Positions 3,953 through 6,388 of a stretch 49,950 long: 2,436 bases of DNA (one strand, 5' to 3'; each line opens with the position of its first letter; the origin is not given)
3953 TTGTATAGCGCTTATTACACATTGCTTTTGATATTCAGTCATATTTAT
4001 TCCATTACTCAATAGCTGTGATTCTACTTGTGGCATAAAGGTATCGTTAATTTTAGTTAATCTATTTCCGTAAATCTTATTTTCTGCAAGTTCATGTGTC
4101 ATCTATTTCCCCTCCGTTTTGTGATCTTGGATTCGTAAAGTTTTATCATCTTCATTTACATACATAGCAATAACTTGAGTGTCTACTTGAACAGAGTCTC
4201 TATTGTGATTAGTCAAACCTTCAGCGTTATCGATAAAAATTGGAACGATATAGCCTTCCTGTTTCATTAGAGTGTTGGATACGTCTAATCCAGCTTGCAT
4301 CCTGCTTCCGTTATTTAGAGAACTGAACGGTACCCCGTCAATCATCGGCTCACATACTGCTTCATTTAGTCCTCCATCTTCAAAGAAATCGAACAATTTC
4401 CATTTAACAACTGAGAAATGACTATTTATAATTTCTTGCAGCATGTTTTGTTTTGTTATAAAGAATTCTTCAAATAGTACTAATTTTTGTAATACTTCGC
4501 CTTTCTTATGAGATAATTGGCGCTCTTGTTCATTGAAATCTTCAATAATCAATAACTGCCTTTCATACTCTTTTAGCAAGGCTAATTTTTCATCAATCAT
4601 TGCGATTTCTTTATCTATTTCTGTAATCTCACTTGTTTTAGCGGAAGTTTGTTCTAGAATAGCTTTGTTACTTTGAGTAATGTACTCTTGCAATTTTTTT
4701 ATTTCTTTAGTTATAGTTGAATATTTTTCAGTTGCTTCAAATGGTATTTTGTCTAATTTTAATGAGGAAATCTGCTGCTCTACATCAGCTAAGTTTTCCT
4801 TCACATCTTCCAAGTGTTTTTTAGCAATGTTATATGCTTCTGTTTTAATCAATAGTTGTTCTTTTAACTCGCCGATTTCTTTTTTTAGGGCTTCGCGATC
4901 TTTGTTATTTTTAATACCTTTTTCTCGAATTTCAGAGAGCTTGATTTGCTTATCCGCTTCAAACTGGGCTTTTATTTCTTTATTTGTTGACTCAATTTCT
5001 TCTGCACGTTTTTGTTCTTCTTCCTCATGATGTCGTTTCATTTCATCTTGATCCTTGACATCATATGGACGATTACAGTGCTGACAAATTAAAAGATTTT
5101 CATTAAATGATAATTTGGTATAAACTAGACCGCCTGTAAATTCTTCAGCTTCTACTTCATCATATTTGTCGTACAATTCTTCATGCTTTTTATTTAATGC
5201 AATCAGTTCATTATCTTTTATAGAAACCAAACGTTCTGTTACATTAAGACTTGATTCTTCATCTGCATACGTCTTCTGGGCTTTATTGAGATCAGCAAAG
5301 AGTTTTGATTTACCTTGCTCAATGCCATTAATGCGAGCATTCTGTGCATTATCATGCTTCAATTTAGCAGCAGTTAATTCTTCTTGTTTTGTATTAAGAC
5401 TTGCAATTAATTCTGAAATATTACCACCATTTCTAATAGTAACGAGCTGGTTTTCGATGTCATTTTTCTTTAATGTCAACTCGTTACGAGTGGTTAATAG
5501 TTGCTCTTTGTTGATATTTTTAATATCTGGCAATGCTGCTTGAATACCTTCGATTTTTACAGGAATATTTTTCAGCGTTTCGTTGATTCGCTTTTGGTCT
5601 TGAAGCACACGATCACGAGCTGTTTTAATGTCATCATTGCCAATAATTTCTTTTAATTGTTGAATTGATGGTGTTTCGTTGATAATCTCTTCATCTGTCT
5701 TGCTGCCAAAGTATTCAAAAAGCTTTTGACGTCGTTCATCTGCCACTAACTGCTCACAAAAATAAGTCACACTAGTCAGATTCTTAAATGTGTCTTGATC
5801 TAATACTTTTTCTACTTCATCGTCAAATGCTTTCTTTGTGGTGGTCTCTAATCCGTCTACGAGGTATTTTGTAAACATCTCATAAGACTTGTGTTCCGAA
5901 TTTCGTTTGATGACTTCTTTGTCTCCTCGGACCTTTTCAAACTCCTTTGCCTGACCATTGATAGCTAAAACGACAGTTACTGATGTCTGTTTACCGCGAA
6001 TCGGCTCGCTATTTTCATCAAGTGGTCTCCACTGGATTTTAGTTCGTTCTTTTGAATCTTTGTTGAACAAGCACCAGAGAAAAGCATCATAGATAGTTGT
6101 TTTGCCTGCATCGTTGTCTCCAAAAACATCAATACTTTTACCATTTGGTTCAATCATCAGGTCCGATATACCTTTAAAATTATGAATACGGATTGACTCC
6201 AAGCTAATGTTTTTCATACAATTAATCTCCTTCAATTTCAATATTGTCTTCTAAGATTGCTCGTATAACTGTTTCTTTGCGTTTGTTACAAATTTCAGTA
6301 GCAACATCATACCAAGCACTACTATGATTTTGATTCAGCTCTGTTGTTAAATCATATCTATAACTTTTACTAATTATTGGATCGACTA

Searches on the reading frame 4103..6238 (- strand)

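Call 8: search_protein_families(library=pfam, proteins=[window:4103-6238:-], max_evalue=0.01)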
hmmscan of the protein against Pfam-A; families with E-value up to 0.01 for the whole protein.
window:4103-6238:- (711 aa): 5 families
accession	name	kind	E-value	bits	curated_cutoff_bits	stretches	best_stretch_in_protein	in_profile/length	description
PF13476.12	AAA_23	-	7.8e-17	63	27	1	15-239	1-200/201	AAA domain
PF02463.25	SMC_N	-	1.1e-05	25.5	40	1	13-135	2-121/220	RecF/RecN/SMC N terminal domain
PF13175.12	AAA_15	-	7.1e-05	23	32.1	1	13-303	3-290/374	AAA ATPase domain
PF13555.12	AAA_29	-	0.00051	20.2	27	1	19-60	10-49/61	P-loop containing region of AAA domain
PF13304.12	AAA_21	-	0.0094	16.5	27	0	38-77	4-53/304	AAA domain, putative AbiEii toxin, Type IV TA system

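Call 67: search_protein_families(library=padloc, proteins=[window:4103-6238:-], max_evalue=0.001)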
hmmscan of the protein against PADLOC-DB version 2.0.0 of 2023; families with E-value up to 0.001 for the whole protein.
window:4103-6238:- (711 aa): 11 families
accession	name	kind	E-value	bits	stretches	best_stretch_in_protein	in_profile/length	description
PDLC03859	LmuB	-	7.4e-10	36.6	1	10-601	2-491/611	-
PDLC02739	PbeC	-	2.6e-07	27.7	1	9-147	4-143/644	PbeC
PDLC02913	ATPase_I-A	-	1.9e-06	25.3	1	8-54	49-95/508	-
PDLC00271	PtuA1|PtuA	-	3.9e-06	24.7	1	12-122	2-114/421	AAA ATPase domain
PDLC04168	GajA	-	3.9e-06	23.8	1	13-61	4-52/570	-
PDLC02979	AriA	-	1.4e-05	23.1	1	13-307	3-275/373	-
PDLC02741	PbeC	-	7.3e-05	19.4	1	38-149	33-144/644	PbeC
PDLC04611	PDC-M38A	-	8.8e-05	20.2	1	13-234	2-234/383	-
PDLC02714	PbeC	-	0.00012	19.1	1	15-63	5-61/651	PbeC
PDLC04135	mad3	-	0.00017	19.2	1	13-302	2-248/374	mads_3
PDLC02668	DndD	-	0.00033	17.8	0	177-356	327-508/659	DndD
